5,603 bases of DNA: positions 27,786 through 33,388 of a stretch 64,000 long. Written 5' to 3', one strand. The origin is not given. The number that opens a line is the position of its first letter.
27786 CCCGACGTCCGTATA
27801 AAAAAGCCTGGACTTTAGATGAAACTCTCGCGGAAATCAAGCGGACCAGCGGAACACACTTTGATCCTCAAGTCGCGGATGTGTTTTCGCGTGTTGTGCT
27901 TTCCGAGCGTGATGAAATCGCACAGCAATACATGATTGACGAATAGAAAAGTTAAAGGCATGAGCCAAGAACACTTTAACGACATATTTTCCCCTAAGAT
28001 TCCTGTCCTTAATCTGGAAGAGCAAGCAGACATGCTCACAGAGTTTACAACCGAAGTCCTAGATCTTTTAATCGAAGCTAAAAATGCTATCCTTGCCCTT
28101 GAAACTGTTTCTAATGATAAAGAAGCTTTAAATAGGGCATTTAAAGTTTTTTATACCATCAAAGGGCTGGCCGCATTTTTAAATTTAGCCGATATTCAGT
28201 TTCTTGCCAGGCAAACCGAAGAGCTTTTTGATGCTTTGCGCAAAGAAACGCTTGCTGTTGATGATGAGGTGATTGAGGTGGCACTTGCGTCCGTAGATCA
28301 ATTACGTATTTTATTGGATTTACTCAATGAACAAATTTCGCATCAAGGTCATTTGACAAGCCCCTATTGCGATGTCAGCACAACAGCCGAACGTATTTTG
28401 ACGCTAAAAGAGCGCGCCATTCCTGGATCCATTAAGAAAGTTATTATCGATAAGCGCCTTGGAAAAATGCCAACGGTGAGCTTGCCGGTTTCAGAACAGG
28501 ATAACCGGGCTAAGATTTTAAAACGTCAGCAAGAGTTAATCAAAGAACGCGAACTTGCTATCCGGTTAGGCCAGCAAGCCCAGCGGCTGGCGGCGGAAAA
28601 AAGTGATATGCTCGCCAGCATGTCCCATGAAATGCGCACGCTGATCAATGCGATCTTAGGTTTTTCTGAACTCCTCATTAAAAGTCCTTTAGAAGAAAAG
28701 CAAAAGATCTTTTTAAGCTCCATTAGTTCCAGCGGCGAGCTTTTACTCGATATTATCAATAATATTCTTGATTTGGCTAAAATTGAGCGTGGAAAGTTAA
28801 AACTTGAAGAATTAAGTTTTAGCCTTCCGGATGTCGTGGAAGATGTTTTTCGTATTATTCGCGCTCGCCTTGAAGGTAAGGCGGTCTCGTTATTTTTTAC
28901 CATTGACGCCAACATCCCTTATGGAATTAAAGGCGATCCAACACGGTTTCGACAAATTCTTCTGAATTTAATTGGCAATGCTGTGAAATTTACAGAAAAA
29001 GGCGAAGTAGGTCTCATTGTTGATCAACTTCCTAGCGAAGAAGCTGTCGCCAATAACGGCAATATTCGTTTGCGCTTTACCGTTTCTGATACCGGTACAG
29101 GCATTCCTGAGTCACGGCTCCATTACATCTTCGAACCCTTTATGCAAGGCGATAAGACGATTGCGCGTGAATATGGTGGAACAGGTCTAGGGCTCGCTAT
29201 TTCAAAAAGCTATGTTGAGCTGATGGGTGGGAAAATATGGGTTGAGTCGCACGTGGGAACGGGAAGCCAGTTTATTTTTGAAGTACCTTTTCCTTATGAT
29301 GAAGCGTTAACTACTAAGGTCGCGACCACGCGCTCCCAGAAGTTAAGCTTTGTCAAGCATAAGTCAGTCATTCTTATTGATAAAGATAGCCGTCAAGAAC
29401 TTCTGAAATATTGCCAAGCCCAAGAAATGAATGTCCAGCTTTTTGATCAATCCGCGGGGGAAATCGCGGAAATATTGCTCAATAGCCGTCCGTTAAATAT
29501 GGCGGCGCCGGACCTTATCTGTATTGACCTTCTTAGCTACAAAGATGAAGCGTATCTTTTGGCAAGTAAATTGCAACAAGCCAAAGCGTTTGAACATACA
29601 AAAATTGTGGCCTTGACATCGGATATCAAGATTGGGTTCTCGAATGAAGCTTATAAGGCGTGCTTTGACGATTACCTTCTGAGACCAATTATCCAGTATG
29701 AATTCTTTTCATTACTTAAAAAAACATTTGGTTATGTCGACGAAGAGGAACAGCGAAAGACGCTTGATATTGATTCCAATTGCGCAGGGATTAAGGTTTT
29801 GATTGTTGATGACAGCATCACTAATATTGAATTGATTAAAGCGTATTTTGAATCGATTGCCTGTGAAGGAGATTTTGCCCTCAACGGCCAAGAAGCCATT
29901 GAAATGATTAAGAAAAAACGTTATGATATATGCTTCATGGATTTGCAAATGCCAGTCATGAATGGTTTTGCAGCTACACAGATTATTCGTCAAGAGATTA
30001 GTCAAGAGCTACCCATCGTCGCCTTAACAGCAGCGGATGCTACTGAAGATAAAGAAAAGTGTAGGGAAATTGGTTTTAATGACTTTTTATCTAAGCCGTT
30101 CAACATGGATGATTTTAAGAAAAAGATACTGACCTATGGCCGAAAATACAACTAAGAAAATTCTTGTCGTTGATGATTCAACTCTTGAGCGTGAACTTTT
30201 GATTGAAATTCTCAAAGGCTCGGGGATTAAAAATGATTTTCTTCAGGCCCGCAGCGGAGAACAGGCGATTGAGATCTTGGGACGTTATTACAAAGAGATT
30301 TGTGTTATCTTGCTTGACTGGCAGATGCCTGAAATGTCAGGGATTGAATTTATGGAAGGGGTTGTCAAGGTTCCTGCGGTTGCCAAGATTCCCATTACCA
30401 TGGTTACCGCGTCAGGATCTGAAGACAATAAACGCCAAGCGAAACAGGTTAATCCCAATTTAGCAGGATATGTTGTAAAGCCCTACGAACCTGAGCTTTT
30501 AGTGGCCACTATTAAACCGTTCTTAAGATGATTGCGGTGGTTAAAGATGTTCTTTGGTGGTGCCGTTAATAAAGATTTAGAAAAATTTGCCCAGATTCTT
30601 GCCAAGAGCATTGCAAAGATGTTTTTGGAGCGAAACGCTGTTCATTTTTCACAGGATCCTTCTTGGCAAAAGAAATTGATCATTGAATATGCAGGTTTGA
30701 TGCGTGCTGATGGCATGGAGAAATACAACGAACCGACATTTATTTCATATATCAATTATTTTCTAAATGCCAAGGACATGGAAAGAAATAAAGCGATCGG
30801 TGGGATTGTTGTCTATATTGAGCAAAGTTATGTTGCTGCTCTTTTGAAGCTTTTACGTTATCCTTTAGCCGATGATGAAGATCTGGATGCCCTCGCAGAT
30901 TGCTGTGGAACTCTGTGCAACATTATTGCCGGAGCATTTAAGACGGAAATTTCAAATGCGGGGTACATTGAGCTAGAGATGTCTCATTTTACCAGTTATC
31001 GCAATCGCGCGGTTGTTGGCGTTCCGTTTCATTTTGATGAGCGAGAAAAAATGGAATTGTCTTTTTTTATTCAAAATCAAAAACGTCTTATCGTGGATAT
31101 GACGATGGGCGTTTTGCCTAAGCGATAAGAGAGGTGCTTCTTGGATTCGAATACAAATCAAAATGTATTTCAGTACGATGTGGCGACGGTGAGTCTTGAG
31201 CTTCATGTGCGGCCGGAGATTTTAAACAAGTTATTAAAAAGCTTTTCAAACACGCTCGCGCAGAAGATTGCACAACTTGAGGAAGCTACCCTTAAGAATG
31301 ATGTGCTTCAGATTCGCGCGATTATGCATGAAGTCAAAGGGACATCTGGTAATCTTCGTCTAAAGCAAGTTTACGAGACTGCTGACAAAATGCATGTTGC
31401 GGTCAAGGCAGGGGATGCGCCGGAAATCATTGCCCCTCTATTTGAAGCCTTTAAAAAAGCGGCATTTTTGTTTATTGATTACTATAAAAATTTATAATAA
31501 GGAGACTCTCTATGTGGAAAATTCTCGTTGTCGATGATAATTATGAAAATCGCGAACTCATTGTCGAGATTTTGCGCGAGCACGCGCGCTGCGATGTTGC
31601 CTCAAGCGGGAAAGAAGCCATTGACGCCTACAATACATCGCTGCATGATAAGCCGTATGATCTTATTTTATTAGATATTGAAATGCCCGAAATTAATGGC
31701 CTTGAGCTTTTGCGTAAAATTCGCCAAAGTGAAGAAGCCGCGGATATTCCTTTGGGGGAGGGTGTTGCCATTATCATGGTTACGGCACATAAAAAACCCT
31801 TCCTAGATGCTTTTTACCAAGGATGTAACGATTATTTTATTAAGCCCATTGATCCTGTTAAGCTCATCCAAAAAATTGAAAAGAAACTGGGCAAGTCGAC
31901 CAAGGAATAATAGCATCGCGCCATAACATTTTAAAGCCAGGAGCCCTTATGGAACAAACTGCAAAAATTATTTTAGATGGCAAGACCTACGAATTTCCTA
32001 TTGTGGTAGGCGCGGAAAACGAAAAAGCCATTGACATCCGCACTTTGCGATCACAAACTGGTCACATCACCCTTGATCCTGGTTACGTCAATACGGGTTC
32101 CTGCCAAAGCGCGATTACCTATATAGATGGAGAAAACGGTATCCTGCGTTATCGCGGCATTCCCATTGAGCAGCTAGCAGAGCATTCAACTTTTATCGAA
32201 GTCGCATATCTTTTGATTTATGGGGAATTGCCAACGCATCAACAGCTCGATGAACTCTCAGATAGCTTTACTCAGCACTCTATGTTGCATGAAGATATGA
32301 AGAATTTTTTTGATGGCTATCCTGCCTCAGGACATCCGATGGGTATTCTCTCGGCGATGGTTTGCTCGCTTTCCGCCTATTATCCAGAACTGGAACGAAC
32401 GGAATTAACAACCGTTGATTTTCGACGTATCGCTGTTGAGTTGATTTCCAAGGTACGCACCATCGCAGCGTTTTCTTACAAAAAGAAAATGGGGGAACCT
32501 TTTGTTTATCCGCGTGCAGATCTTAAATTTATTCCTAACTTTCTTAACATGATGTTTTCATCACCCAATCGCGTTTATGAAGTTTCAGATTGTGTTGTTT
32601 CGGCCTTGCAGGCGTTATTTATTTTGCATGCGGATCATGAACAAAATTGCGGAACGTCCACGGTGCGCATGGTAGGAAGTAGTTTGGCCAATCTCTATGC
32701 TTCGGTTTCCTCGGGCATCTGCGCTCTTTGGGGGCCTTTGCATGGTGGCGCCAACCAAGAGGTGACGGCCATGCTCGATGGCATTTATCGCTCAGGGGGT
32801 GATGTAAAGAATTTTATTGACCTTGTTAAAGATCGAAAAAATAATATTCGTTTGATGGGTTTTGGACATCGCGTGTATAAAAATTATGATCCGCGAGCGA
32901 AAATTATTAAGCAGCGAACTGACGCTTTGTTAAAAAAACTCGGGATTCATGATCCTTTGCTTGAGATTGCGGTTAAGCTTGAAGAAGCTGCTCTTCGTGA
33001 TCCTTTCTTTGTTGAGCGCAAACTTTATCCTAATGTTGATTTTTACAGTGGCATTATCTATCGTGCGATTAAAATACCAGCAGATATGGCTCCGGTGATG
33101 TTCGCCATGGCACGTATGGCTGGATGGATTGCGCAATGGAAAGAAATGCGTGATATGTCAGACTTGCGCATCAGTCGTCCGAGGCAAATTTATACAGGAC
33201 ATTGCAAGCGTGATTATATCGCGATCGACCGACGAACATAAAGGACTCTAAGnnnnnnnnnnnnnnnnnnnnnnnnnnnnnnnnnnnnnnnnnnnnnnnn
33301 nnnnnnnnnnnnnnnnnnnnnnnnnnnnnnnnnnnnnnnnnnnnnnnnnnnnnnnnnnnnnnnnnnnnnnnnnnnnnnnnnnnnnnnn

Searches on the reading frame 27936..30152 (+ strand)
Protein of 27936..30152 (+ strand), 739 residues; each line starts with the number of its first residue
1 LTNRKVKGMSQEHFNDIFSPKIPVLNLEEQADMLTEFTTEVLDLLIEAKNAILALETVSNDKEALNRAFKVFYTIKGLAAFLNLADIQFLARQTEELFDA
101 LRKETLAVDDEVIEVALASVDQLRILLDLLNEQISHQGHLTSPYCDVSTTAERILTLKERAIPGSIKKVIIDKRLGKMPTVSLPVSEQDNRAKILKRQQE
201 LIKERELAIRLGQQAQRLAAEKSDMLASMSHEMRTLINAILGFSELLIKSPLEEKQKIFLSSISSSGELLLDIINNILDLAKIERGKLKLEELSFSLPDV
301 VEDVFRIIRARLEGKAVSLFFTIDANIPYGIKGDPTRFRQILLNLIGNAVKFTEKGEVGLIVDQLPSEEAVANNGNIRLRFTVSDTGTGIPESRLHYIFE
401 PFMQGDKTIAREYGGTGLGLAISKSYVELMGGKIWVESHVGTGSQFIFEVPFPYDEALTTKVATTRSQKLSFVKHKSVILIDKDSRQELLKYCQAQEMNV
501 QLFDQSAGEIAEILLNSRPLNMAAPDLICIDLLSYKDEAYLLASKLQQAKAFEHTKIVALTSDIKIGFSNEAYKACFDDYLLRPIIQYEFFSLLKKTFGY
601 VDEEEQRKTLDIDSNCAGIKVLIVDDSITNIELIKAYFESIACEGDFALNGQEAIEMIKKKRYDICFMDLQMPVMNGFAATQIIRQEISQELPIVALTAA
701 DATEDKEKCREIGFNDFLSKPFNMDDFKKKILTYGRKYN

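Call 29: search_protein_families(library=pfam, proteins=[window:27936-30152:+], max_evalue=0.00001)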
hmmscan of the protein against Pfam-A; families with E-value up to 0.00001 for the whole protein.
window:27936-30152:+ (739 aa): 3 families
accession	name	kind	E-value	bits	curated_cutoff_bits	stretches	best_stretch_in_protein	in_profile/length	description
PF00072.30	Response_reg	-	1.9e-31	109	30.2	1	621-731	1-110/111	Response regulator receiver domain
PF02518.31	HATPase_c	-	7.6e-29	100.8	26.4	1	333-452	1-109/111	Histidine kinase-, DNA gyrase B-, and HSP90-like ATPase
PF00512.31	HisKA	-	4.8e-17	62.2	26.9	1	222-286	2-66/66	His Kinase A (phospho-acceptor) domain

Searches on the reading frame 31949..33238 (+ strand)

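Call 29: search_protein_families(library=pfam, proteins=[window:31949-33238:+], max_evalue=0.00001)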
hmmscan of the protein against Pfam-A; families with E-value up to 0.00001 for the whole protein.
window:31949-33238:+ (430 aa): 1 family
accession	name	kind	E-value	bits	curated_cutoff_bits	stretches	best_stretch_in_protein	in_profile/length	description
PF00285.26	Citrate_synt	-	2.4e-129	431.9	27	1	45-412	1-357/357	Citrate synthase, C-terminal domain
